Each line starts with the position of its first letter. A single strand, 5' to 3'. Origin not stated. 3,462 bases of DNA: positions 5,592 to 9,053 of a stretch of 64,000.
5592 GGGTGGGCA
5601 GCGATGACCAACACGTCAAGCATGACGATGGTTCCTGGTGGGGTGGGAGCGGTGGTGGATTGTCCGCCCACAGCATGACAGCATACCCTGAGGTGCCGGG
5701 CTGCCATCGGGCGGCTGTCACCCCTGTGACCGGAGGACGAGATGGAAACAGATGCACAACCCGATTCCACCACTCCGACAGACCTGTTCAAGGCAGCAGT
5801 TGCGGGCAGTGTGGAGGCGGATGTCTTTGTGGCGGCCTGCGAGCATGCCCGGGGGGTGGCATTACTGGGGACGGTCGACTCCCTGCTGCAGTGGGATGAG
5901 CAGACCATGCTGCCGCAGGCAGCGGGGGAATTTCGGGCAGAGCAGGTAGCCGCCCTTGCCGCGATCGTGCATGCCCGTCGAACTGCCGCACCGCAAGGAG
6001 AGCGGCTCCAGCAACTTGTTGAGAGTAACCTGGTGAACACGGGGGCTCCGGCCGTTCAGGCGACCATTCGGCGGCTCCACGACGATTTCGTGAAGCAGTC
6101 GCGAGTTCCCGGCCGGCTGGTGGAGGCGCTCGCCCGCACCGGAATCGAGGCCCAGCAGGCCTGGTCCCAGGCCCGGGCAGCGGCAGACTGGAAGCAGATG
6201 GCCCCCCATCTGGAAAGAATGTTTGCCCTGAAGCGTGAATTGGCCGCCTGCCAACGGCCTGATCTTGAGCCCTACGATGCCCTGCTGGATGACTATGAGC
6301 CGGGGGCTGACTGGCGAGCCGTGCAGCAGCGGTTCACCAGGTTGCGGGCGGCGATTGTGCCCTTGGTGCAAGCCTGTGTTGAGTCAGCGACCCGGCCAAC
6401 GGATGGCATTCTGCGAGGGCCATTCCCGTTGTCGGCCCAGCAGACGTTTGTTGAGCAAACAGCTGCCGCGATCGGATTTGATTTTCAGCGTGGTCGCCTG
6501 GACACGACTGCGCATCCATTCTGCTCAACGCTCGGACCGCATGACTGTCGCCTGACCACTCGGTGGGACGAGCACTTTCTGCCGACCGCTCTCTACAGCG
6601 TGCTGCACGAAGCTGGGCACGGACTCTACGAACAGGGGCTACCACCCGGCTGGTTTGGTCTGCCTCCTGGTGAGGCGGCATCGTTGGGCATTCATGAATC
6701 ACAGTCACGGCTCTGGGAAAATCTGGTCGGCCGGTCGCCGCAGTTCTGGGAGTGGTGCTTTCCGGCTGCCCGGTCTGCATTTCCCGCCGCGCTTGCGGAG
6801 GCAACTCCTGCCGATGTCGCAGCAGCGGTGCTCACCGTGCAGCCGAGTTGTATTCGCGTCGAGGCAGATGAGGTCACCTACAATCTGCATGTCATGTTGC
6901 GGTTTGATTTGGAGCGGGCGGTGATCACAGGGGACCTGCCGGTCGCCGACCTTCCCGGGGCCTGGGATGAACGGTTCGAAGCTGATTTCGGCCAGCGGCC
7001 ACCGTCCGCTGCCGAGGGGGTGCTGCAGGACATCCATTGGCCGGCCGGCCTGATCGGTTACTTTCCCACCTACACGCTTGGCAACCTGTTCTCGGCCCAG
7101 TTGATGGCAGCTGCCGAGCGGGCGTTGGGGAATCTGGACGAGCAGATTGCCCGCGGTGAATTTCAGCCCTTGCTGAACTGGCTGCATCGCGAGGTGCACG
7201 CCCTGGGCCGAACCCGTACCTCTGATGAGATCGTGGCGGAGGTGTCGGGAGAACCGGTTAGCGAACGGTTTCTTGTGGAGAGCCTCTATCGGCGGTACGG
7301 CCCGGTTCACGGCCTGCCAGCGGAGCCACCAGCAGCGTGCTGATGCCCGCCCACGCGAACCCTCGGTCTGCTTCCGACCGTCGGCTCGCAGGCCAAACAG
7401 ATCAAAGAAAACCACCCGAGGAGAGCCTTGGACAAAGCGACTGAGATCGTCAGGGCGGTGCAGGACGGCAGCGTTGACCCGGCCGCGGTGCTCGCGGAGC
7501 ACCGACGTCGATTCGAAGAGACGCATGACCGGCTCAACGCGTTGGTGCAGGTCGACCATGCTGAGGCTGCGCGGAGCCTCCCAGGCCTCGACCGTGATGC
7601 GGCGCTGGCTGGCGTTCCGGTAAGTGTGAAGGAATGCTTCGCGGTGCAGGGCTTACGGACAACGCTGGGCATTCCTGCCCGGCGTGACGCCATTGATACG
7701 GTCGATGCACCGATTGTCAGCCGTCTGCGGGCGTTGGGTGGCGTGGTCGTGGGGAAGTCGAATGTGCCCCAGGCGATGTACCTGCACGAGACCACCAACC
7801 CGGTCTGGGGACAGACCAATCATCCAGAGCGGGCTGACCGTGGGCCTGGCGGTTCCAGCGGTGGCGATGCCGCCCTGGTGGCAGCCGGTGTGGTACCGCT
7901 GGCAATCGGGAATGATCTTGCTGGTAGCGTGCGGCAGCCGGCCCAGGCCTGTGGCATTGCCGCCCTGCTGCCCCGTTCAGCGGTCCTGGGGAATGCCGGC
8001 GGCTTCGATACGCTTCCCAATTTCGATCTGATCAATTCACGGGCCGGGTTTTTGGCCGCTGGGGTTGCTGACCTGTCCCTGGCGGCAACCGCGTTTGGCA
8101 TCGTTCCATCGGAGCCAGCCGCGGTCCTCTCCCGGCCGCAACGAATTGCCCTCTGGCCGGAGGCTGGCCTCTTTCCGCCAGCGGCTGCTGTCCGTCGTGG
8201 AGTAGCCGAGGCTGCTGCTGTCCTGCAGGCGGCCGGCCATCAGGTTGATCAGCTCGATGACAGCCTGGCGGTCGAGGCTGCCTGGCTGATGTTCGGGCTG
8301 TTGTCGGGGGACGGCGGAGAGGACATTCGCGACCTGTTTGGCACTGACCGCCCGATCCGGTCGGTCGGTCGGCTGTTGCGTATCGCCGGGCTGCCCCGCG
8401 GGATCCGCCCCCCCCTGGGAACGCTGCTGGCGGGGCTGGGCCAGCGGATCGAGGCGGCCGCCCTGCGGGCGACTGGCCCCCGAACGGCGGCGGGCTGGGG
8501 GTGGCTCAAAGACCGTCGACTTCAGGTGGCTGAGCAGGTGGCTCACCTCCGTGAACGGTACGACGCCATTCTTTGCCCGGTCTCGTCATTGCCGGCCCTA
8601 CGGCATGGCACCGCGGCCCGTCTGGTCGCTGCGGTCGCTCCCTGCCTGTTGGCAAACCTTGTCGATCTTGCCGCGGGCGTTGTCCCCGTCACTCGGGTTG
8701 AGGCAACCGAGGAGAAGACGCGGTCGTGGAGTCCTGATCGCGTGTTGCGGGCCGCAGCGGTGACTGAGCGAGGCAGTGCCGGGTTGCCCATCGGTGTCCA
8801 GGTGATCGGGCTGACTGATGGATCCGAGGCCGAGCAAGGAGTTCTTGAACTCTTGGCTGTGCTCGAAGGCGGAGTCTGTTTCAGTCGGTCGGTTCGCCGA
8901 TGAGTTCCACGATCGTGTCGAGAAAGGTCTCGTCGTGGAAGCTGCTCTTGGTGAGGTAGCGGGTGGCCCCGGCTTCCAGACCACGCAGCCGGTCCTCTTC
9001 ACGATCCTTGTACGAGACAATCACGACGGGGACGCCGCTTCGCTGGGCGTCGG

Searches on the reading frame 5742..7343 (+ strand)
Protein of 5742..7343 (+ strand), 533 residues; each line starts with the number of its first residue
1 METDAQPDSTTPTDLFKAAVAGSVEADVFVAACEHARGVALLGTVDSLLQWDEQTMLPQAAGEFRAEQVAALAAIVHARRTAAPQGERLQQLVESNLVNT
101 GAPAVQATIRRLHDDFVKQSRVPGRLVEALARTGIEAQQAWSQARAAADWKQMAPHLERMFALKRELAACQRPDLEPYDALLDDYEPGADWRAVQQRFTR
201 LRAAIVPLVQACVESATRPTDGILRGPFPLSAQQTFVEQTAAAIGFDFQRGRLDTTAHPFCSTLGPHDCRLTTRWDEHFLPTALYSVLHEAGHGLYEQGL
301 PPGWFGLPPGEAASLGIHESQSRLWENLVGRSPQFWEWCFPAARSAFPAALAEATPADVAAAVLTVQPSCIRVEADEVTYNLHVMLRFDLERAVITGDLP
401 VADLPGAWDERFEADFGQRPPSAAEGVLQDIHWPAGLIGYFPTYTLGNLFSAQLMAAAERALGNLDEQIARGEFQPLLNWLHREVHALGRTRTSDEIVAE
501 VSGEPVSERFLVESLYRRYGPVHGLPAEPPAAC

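Call 34: search_protein_families(library=pfam, proteins=[window:5742-7343:+], max_evalue=0.0001)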
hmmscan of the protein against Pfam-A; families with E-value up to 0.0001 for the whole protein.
window:5742-7343:+ (533 aa): 1 family
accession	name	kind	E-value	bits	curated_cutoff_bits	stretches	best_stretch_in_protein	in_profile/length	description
PF02074.21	Peptidase_M32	-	2.9e-165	551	25.1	1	34-519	4-489/489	Carboxypeptidase Taq (M32) metallopeptidase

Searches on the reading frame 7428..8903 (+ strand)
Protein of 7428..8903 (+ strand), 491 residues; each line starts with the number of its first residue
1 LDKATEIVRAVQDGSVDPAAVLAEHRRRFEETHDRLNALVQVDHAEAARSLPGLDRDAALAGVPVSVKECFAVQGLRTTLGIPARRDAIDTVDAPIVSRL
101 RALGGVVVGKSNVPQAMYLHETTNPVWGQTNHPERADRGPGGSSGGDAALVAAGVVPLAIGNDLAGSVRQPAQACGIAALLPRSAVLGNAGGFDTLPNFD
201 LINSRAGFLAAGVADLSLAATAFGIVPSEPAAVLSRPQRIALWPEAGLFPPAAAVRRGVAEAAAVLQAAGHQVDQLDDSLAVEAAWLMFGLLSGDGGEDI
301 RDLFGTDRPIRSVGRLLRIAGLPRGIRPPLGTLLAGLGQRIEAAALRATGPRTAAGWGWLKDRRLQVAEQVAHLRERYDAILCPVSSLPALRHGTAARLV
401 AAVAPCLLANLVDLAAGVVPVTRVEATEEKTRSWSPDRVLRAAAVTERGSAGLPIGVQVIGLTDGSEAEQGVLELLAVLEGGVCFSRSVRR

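Call 34: search_protein_families(library=pfam, proteins=[window:7428-8903:+], max_evalue=0.0001)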
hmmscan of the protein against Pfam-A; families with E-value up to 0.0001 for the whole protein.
window:7428-8903:+ (491 aa): 1 family
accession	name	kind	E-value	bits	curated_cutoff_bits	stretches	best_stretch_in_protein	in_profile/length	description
PF01425.27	Amidase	-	1.1e-70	239.4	27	1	22-462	3-437/445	Amidase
